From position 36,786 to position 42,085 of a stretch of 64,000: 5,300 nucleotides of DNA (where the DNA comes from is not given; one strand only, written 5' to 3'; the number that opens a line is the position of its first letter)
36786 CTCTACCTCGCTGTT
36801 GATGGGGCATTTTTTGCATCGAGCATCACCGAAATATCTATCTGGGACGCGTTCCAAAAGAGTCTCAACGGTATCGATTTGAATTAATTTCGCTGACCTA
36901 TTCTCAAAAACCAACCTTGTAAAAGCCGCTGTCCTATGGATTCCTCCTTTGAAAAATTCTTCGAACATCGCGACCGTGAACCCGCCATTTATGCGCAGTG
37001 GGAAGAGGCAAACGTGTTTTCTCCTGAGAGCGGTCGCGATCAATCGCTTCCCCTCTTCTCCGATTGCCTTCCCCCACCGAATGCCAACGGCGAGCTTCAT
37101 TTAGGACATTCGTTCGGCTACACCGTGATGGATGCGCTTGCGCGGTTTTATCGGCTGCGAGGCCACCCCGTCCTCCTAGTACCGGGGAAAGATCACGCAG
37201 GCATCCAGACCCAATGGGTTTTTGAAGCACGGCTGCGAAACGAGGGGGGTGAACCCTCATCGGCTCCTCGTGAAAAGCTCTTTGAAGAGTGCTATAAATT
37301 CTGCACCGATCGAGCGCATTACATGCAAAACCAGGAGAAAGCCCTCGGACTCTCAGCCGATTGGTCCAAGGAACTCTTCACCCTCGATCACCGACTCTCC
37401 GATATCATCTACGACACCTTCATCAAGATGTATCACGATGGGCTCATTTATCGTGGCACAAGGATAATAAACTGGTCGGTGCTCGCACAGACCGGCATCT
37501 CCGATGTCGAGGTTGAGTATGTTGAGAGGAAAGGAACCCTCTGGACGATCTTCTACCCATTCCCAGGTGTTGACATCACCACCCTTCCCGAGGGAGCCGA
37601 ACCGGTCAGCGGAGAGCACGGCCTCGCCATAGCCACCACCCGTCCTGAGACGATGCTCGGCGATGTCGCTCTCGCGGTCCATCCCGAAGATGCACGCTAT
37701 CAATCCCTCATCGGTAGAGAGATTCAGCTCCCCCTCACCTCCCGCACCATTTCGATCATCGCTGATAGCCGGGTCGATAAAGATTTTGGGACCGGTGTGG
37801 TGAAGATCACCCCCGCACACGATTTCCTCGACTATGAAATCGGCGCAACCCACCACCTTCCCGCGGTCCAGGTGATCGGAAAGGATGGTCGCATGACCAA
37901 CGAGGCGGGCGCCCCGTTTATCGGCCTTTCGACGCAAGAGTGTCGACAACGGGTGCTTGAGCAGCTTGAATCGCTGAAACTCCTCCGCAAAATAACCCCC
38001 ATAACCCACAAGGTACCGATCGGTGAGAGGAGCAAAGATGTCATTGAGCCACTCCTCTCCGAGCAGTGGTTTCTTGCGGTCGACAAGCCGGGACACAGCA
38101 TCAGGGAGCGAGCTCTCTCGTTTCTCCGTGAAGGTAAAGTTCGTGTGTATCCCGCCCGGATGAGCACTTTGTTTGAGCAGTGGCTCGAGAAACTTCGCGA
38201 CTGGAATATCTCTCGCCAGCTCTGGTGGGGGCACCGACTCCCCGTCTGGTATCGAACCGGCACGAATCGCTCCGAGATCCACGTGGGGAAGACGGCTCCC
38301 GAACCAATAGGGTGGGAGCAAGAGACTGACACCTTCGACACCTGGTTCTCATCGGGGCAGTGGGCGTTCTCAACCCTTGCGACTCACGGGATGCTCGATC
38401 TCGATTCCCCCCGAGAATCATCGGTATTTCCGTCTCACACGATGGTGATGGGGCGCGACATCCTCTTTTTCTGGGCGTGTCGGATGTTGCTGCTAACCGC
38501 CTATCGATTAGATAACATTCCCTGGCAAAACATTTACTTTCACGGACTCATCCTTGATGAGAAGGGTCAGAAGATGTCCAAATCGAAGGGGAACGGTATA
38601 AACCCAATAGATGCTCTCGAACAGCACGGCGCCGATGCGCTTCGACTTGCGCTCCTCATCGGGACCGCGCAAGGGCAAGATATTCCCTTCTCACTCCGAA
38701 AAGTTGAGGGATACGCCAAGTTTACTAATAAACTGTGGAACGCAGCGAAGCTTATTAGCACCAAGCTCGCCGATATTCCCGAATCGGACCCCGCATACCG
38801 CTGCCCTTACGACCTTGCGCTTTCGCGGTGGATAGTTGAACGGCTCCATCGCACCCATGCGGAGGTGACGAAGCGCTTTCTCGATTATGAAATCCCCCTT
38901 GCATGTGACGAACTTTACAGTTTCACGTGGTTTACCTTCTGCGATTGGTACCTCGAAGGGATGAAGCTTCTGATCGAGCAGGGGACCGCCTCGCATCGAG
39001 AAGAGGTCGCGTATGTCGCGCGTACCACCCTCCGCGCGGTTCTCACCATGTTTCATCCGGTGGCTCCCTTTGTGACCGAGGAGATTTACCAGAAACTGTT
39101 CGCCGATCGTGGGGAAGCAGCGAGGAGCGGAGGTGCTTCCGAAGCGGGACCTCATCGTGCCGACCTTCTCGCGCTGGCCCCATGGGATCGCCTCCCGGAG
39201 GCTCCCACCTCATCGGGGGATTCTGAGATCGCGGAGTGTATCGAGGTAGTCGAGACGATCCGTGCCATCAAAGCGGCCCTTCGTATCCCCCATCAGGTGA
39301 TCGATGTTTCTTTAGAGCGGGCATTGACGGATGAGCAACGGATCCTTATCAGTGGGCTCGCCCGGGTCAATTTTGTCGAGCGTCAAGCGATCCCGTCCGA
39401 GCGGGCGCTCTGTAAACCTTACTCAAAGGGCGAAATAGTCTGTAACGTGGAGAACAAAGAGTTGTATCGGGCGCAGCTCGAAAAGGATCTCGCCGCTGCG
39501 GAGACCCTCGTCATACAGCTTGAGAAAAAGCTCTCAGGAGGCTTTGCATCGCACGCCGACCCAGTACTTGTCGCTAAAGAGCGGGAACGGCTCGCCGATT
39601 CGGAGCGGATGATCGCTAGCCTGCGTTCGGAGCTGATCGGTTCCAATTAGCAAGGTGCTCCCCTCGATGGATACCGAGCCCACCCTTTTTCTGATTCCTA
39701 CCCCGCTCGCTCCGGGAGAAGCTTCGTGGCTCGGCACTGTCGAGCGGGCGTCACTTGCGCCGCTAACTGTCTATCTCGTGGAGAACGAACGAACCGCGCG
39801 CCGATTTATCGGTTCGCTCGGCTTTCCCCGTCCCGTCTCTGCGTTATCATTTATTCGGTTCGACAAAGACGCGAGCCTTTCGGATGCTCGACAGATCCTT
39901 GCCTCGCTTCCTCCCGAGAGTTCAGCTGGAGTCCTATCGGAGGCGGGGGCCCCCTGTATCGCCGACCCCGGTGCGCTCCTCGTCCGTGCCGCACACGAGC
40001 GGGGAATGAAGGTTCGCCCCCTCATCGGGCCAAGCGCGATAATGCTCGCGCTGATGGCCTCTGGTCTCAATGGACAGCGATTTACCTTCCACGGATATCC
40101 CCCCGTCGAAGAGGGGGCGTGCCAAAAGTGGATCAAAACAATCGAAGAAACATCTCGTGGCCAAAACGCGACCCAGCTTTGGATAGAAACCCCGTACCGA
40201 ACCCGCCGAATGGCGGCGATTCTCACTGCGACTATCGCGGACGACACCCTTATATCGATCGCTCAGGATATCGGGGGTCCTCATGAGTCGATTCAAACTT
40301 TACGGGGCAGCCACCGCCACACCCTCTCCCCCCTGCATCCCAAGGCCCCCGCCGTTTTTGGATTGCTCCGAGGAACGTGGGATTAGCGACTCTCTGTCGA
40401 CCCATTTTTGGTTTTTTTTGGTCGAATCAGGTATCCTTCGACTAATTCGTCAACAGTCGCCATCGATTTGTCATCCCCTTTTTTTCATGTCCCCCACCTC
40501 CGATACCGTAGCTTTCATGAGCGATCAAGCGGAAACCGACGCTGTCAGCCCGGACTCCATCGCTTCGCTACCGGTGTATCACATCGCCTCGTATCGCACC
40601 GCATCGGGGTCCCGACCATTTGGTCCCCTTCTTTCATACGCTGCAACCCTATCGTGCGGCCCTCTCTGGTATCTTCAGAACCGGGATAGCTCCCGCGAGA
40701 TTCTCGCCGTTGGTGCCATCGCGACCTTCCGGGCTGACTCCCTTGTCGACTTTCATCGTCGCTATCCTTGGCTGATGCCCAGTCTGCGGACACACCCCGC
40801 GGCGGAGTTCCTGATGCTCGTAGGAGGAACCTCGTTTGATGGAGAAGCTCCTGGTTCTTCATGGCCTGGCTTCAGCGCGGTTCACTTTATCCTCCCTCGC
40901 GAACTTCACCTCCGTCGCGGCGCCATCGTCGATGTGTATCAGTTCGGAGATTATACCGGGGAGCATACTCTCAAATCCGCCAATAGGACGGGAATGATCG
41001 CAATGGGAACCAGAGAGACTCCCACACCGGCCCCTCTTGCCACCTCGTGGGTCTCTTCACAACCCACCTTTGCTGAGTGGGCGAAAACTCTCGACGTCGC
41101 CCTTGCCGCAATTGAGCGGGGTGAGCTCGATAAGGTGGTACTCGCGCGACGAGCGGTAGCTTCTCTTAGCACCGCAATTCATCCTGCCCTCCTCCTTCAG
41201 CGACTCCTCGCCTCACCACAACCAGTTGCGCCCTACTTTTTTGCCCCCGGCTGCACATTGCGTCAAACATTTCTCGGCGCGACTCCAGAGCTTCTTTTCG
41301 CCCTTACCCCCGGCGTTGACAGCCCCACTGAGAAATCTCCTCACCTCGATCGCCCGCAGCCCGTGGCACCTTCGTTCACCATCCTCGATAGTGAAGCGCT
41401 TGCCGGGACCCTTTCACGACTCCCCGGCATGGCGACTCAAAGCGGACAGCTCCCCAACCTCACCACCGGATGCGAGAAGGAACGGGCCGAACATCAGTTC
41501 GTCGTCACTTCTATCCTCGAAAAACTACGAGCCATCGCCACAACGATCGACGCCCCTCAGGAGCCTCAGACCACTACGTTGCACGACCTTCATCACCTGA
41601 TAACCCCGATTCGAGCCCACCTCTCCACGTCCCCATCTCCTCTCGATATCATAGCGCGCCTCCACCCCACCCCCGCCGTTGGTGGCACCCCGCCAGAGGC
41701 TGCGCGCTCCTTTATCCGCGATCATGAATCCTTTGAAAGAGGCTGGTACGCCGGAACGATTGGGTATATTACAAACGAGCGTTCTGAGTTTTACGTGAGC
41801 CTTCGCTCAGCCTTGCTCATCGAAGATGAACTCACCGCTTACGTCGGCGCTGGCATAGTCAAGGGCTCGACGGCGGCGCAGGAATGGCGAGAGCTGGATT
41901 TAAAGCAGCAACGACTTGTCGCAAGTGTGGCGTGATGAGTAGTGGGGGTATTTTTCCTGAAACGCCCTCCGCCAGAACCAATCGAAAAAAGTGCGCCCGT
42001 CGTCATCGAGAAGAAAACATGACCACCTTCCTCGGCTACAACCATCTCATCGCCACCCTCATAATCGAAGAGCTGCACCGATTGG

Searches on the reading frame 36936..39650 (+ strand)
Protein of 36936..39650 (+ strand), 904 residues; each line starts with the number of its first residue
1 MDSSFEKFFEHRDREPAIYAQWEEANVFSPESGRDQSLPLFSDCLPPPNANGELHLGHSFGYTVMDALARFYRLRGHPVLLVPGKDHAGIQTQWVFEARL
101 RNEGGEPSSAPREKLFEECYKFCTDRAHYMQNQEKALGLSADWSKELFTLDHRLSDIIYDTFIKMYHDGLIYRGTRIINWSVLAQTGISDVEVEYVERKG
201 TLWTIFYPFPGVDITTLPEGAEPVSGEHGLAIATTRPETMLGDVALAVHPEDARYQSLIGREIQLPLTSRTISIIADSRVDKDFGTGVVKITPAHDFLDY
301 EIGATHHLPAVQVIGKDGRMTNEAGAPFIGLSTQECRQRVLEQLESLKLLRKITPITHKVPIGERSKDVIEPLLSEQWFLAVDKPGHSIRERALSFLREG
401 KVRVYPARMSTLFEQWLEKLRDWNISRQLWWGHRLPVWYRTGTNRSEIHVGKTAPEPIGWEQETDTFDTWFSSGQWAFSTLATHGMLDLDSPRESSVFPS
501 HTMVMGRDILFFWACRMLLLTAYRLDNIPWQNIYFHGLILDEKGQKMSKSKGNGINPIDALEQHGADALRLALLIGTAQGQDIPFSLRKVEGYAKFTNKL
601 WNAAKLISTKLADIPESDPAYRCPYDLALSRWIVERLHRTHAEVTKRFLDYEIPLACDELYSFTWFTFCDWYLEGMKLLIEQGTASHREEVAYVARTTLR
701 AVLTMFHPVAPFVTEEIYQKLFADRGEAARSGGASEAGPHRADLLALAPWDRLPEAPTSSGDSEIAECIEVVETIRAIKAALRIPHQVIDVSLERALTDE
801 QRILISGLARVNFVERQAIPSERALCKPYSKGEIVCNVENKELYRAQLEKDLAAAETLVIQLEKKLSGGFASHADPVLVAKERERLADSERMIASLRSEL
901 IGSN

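Call 15: search_protein_families(library=pfam, proteins=[window:36936-39650:+], max_evalue=0.00001)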
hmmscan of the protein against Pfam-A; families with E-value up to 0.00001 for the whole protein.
window:36936-39650:+ (904 aa): 3 families
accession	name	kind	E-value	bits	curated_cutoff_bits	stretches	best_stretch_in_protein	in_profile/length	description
PF00133.28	tRNA-synt_1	-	4.6e-103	345.6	22.7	2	18-444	2-252/414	tRNA synthetases class I (I, L, M and V)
PF08264.19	Anticodon_1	-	6.5e-27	94.7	25.1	1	631-786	2-140/148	Anticodon-binding domain of tRNA ligase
PF09334.17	tRNA-synt_1g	-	3.3e-20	72.6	20.1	2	503-590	286-371/391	tRNA synthetases class I (M)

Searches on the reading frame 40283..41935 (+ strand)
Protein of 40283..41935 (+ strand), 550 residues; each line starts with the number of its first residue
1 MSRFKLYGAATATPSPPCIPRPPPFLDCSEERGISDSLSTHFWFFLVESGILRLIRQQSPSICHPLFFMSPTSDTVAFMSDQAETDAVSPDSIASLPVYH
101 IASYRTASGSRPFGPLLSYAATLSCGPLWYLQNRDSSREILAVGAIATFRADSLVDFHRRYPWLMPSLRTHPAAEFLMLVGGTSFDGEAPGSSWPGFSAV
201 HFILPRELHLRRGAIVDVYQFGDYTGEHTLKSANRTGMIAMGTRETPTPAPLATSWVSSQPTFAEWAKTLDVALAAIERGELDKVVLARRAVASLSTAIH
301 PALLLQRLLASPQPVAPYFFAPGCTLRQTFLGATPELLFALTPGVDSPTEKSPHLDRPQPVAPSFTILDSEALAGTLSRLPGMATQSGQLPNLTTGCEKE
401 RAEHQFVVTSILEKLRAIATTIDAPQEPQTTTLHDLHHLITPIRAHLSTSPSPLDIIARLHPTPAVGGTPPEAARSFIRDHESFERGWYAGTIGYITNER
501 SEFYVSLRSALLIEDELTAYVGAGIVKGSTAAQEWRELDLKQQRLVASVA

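Call 15: search_protein_families(library=pfam, proteins=[window:40283-41935:+], max_evalue=0.00001)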
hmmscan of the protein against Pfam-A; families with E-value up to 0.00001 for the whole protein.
window:40283-41935:+ (550 aa): 1 family
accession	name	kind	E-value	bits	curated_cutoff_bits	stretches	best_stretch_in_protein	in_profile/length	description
PF00425.24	Chorismate_bind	-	1.3e-58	199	27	2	368-541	82-257/257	chorismate binding enzyme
